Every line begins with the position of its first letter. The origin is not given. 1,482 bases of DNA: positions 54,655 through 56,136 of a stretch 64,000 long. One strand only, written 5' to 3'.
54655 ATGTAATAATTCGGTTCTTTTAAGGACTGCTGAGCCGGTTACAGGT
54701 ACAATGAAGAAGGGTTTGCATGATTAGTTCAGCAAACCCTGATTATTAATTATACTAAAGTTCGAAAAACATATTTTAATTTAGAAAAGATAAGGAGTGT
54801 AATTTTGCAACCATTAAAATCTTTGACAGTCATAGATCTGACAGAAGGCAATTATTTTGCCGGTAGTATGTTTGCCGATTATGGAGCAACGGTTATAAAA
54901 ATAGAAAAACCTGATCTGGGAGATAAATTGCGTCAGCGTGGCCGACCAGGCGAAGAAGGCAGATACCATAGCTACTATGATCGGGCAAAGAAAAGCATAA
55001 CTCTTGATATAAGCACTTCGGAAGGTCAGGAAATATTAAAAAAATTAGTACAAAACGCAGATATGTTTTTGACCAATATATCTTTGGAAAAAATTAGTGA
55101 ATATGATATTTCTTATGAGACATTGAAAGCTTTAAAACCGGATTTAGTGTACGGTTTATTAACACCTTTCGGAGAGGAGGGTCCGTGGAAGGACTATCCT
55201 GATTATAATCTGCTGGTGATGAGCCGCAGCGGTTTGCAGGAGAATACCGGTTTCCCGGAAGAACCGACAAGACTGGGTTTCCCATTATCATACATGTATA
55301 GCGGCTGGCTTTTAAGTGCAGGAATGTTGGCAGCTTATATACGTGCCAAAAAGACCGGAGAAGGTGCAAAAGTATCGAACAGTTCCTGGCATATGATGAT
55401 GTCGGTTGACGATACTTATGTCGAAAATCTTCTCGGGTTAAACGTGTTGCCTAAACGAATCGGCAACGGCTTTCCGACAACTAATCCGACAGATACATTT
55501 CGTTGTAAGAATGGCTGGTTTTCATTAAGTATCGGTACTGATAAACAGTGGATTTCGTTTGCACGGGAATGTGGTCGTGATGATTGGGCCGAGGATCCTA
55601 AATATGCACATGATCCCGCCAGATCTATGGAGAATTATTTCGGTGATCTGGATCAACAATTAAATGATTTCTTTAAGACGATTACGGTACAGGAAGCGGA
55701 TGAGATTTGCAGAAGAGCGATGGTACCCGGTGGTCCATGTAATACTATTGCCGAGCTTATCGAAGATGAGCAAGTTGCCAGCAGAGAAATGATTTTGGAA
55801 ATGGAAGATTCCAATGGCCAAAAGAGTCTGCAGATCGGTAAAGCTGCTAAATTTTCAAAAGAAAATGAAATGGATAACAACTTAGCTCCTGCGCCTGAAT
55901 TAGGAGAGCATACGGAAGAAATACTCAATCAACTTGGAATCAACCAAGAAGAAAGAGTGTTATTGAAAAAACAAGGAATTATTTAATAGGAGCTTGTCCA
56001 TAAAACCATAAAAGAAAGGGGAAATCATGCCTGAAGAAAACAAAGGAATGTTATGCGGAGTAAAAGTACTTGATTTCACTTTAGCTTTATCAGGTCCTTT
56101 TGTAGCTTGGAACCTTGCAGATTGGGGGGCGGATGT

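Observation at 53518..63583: Gram-positive cai/bbu-like quaternary-amine acyl-CoA locus joined to a Bcd/EtfBA module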

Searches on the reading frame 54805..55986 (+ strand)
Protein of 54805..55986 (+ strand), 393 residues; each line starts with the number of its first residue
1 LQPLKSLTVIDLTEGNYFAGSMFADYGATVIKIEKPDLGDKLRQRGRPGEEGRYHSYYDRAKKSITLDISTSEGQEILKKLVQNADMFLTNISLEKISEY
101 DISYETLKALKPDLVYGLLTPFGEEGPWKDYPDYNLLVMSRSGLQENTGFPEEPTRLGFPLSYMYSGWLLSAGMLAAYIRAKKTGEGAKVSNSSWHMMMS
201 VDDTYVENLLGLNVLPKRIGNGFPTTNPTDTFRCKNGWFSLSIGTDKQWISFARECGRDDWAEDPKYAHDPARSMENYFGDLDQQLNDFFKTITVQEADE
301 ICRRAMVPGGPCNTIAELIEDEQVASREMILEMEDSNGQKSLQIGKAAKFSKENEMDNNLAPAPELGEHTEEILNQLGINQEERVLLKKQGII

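Call 3: search_protein_families(library=pfam, proteins=[window:54805-55986:+])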
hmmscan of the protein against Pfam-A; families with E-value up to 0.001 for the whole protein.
window:54805-55986:+ (393 aa): 1 family
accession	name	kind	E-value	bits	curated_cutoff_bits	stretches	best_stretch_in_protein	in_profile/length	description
PF02515.22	CoA_transf_3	-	2.9e-86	290.3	23.3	1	4-370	1-366/366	CoA-transferase family III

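Call 4: search_protein_families(library=ncbifam, proteins=[window:54805-55986:+])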
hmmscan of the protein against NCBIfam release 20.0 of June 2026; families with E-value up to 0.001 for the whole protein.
window:54805-55986:+ (393 aa): 7 families
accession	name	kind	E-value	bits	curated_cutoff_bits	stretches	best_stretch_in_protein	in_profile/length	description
NF052585.1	SucGlutTfsCaiB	equivalog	1.4e-62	211.5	750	1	2-378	6-389/394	succinate--glutarate CoA-transferase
NF003809.0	PRK05398.1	subfamily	2.8e-50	171.1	442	2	2-195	3-201/416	formyl-CoA transferase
NF041294.1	Scnl_mescCoAtase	equivalog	2.6e-48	165.1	700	1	1-375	1-381/381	succinyl-CoA:mesaconate CoA-transferase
TIGR03253.1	oxalate_frc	equivalog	3.7e-47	161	504.2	2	2-196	2-201/416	formyl-CoA transferase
NF008511.0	PRK11430.1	equivalog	3.1e-41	141.8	522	1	3-334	9-342/381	CoA:oxalate CoA-transferase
NF002914.1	PRK03525.1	equivalog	1.7e-33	116.2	413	1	18-393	26-397/400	L-carnitine CoA-transferase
TIGR04253.1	mesacon_CoA_iso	equivalog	1.1e-12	47.7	725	1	19-392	20-399/403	2-methylfumaryl-CoA isomerase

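Call 34: search_solved_structures(query=window:54805-55986:+, max_evalue=1e-15)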
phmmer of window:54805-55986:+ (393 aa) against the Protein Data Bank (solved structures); distinct sequences matched with E-value up to 1e-15: 26.
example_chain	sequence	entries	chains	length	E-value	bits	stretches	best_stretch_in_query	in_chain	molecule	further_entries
4ed9_A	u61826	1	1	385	1.3e-44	156.1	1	3-339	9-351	CAIB/BAIF family protein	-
10uh_A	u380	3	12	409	5.2e-44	154.1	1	3-381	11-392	Formyl-coenzyme a transferase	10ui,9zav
9br7_A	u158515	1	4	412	3.7e-36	128.3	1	2-377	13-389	Succinate--hydroxymethylglutarate CoA-transferase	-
9br6_A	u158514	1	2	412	3.7e-36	128.3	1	2-377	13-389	Succinate--hydroxymethylglutarate CoA-transferase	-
4hl6_A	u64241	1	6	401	3.1e-35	125.2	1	3-333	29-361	Uncharacterized protein YfdE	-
1pqy_A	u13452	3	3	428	7.1e-35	124.1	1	3-196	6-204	Hypothetical protein yfdW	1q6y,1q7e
1pt5_A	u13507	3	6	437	7.7e-35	123.9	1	3-196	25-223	Hypothetical protein yfdW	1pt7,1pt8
3ubm_A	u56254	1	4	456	1e-26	97.2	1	3-193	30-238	Formyl-CoA:oxalate CoA-transferase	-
2vjq_A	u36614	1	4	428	3.4e-26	95.5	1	2-193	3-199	FORMYL-COENZYME A TRANSFERASE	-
2vjm_B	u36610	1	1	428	3.5e-26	95.4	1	2-193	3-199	FORMYL-COENZYME A TRANSFERASE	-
1p5h_A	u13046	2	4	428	3.7e-26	95.4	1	2-193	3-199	Formyl-coenzyme A transferase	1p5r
1t3z_A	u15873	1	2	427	4.6e-26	95.1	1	2-193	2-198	Formyl-coenzyme A transferase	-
1vgq_A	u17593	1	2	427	4.6e-26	95.1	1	2-193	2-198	Formyl-coenzyme A transferase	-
1vgr_A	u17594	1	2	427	4.6e-26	95.1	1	2-193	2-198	Formyl-coenzyme A transferase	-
2vjn_A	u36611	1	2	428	5.2e-26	94.9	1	2-193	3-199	FORMYL-COENZYME A TRANSFERASE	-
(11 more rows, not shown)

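Call 52: find_homologous_proteins(query=window:54805-55986:+, max_evalue=1e-30)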
Query window:54805-55986:+ (393 aa): 441 proteins with E <= 1e-30 among 3732 candidates; the best 120 are listed.
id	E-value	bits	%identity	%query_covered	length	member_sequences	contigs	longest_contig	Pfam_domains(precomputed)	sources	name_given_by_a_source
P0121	1.2e-252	856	94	100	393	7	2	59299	PF02515.23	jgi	jgi:CoA:oxalate CoA-transferase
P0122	2.5e-174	598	65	100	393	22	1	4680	PF02515.23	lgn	-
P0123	3.4e-174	598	65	100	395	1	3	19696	PF02515.23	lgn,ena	-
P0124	5.5e-174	597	65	100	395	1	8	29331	PF02515.23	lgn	-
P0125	1.1e-171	589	64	100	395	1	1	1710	PF02515.23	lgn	-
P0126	3.5e-171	588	63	100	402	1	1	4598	PF02515.23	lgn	-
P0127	5.2e-171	587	64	100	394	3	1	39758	PF02515.23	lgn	-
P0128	1.2e-170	586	64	100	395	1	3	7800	PF02515.23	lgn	-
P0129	3.0e-170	585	63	100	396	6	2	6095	PF02515.23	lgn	-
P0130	6.4e-170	584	64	100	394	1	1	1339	PF02515.23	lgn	-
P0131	3.8e-169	581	64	100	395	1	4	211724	PF02515.23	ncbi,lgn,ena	-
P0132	8.9e-169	580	64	100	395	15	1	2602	PF02515.23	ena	-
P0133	1.0e-168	580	64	100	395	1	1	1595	PF02515.23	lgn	-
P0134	2.1e-168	579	62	100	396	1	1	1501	PF02515.23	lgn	-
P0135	2.7e-168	578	63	100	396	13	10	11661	PF02515.23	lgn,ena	-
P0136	3.0e-168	578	64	100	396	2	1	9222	PF02515.23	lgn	-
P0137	3.4e-168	578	64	100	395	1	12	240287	PF02515.23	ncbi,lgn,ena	-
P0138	3.6e-168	578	64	100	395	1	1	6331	PF02515.23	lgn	-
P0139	5.0e-168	577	64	100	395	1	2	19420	PF02515.23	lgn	-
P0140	9.0e-168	576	63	100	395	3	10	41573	PF02515.23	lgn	-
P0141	1.1e-167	576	62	100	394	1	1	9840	PF02515.23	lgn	-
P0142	6.2e-167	574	63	94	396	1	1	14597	PF02515.23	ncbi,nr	ncbi:MAG: CoA transferase [Clostridia bacterium]|nr:CoA transferase [Clostridia bacterium]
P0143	6.5e-167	574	63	100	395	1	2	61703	PF02515.23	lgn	-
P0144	8.6e-167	573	63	100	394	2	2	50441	PF02515.23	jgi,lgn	jgi:crotonobetainyl-CoA:carnitine CoA-transferase CaiB-like acyl-CoA transferase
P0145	9.9e-167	573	64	100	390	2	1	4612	PF02515.23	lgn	-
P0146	1.2e-166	573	63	100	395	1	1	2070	PF02515.23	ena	-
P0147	2.3e-166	572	62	100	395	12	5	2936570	PF02515.23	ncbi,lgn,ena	-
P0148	8.7e-166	570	64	96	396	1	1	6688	PF02515.23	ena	-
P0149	1.6e-165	569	62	100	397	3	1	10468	PF02515.23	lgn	-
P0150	1.7e-165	569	64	96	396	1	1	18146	PF02515.23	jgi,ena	-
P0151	1.7e-165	569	64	96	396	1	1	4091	PF02515.23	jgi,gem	-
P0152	2.3e-165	569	64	96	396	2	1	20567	PF02515.23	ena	-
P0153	2.9e-165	568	62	100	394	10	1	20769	PF02515.23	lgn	-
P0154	3.1e-165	568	61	100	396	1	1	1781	PF02515.23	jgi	-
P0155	3.4e-165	568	62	100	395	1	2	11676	PF02515.23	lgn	-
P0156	3.7e-165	568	62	100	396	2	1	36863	PF02515.23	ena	-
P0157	4.1e-165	568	60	100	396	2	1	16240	PF02515.23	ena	-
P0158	4.3e-165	568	63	96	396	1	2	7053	PF02515.23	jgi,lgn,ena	-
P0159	6.0e-165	567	63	96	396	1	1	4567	PF02515.23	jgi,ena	-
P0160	7.2e-165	567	61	100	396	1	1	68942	PF02515.23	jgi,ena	-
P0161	7.6e-165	567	62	100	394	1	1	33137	PF02515.23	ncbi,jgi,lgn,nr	ncbi:MAG: CoA transferase [Hungatella sp.]|jgi:crotonobetainyl-CoA:carnitine CoA-transferase CaiB-li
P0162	7.8e-165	567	61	100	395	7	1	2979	PF02515.23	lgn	-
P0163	8.2e-165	567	63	96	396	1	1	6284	PF02515.23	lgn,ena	-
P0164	8.3e-165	567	63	96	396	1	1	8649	PF02515.23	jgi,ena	-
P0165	1.4e-164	566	62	100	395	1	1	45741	PF02515.23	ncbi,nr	ncbi:MAG: CoA transferase [Lachnospiraceae bacterium]|nr:CoA transferase [Lachnospiraceae bacterium]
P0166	2.9e-164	565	62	96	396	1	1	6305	PF02515.23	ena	-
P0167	4.1e-164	564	63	96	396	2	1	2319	PF02515.23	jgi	-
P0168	4.1e-164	564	60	100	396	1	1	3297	PF02515.23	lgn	-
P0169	4.2e-164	564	62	100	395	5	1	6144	PF02515.23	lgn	-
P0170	5.3e-164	564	63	100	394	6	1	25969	PF02515.23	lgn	-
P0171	5.9e-164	564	61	100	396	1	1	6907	PF02515.23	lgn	-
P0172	8.0e-164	563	63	95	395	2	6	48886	PF02515.23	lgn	-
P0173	8.6e-164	563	63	100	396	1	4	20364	PF02515.23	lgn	-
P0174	9.1e-164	563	61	100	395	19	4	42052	PF02515.23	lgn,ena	-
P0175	1.3e-163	563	61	100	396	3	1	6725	PF02515.23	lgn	-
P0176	5.4e-163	561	59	100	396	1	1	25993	PF02515.23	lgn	-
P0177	7.2e-163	560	63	100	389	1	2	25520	PF02515.23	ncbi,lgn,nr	ncbi:MAG: CoA transferase [Eubacteriales bacterium]|nr:CoA transferase [Eubacteriales bacterium]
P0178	1.1e-162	560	60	100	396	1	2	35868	PF02515.23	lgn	-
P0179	1.2e-162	560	62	100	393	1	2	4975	PF02515.23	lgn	-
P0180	2.7e-162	558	62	96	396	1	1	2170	PF02515.23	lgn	-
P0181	6.0e-162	557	59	100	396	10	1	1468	PF02515.23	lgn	-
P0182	6.3e-162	557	60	100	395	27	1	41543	PF02515.23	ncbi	-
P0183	7.8e-162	557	61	100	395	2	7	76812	PF02515.23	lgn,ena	-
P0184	1.3e-161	556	61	100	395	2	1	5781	PF02515.23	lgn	-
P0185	1.4e-161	556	62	100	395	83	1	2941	PF02515.23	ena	-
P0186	1.4e-161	556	60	100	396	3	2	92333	PF02515.23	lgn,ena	-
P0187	1.6e-161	556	61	100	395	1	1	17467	PF02515.23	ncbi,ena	-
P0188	2.3e-161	555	60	100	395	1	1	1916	PF02515.23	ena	-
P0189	3.2e-161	555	60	100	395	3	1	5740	PF02515.23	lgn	-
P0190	5.5e-161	554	62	100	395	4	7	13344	PF02515.23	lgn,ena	-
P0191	5.7e-161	554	60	100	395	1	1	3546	PF02515.23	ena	-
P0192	6.9e-161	554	61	100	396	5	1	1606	PF02515.23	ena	-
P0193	1.1e-160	553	60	100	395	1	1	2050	PF02515.23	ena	-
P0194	2.1e-160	552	60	100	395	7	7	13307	PF02515.23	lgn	-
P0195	8.3e-160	550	59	100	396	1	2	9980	PF02515.23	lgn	-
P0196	1.4e-159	549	61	100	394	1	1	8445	PF02515.23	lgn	-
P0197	1.6e-159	549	62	97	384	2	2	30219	PF02515.23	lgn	-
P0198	4.3e-159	548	61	100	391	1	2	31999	PF02515.23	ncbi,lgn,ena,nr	ncbi:MAG: CoA transferase [Lachnospiraceae bacterium]|nr:CoA transferase [Lachnospiraceae bacterium]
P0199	7.2e-159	547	58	100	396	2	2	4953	PF02515.23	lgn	-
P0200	9.7e-159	547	60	100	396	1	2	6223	PF02515.23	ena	-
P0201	1.1e-158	547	59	100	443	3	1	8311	PF02515.23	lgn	-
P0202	1.2e-158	546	57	100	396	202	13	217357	PF02515.23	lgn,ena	-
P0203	4.0e-158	545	61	100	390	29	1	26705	PF02515.23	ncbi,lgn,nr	ncbi:MAG: CoA transferase [Clostridiaceae bacterium]|nr:CoA transferase [Clostridiaceae bacterium]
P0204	5.0e-158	544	57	100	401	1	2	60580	PF02515.23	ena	-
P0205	8.5e-158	544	59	100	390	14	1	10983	PF02515.23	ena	-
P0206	1.2e-157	543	58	100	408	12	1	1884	PF02515.23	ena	-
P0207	1.4e-157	543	61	100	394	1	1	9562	PF02515.23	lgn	-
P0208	1.7e-157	543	60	100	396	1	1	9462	PF02515.23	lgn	-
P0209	2.1e-157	542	58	100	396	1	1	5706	PF02515.23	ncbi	-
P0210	2.6e-157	542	60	100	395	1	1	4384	PF02515.23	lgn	-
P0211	2.7e-157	542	58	100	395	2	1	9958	PF02515.23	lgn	-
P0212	3.2e-157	542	60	100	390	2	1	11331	PF02515.23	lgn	-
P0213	5.2e-157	541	59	100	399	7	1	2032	PF02515.23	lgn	-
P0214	6.2e-157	541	60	100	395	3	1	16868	PF02515.23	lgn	-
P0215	6.8e-157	541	59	100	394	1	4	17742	PF02515.23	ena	-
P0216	7.5e-157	541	59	100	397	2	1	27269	PF02515.23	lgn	-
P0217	8.0e-157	540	60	100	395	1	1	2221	PF02515.23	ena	-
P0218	1.0e-156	540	59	100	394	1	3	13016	PF02515.23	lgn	-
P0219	1.2e-156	540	61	100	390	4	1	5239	PF02515.23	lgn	-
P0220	1.8e-156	539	59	100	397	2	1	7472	PF02515.23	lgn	-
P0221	1.8e-156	539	59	100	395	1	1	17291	PF02515.23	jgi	-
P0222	2.4e-156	539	58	100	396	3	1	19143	PF02515.23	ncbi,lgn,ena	-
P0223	3.0e-156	539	61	100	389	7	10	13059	PF02515.23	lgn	-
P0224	3.3e-156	538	60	100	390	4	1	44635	PF02515.23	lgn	-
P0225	3.4e-156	538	59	100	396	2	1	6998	PF02515.23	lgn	-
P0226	6.2e-156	537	59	100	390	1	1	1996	PF02515.23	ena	-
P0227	8.9e-156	537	59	100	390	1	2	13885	PF02515.23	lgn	-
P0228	1.1e-155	537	59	100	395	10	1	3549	PF02515.23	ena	-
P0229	2.0e-155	536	60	100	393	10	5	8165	PF02515.23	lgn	-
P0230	4.6e-155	535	58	100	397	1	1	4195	PF02515.23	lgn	-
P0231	5.2e-155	534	58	100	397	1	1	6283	PF02515.23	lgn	-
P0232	5.4e-155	534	59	100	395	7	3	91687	PF02515.23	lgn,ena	-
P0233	7.1e-155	534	57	100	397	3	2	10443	PF02515.23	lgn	-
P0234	1.2e-154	533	58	100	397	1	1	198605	PF02515.23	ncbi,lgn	-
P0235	1.5e-154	533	57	100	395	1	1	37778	PF02515.23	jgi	-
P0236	1.7e-154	533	59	100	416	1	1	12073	PF02515.23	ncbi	-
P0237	1.8e-154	533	58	100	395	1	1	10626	PF02515.23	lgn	-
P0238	3.6e-154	532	60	100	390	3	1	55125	PF02515.23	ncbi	-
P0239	5.0e-154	531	59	100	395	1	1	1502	PF02515.23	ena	-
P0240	7.8e-154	531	58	100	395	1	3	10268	PF02515.23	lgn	-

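Call 75: search_protein_representatives(protein=window:54805-55986:+)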
Query: 393 residues. Proteins with E-value up to 0.001 (for the whole library): 32098; up to 1e-10: 15356; up to 1e-30: 1887. The best 150 are listed.
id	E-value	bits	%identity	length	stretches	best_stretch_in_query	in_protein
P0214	2.0e-157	540.7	61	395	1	1-393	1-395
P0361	1.9e-101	356.4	33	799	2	6-385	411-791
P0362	7.0e-79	282.1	29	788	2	4-378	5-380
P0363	6.7e-78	278.9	30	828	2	3-376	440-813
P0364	7.0e-78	278.8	31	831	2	2-393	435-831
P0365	9.1e-77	275.2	30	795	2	6-376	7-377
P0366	4.0e-74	266.5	29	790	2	17-393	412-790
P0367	2.2e-72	260.7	29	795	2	8-389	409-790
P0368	1.6e-71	257.9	29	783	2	13-393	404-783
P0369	2.0e-71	257.6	28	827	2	2-391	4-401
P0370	1.7e-69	251.3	30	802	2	3-380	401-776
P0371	1.7e-68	247.9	26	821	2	2-363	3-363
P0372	1.5e-67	244.9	31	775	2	2-377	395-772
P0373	3.6e-67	243.6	28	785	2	4-377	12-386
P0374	3.9e-67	243.5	29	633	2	13-393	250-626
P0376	1.2e-66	241.8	36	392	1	1-393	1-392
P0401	4.4e-59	217.0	37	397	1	2-375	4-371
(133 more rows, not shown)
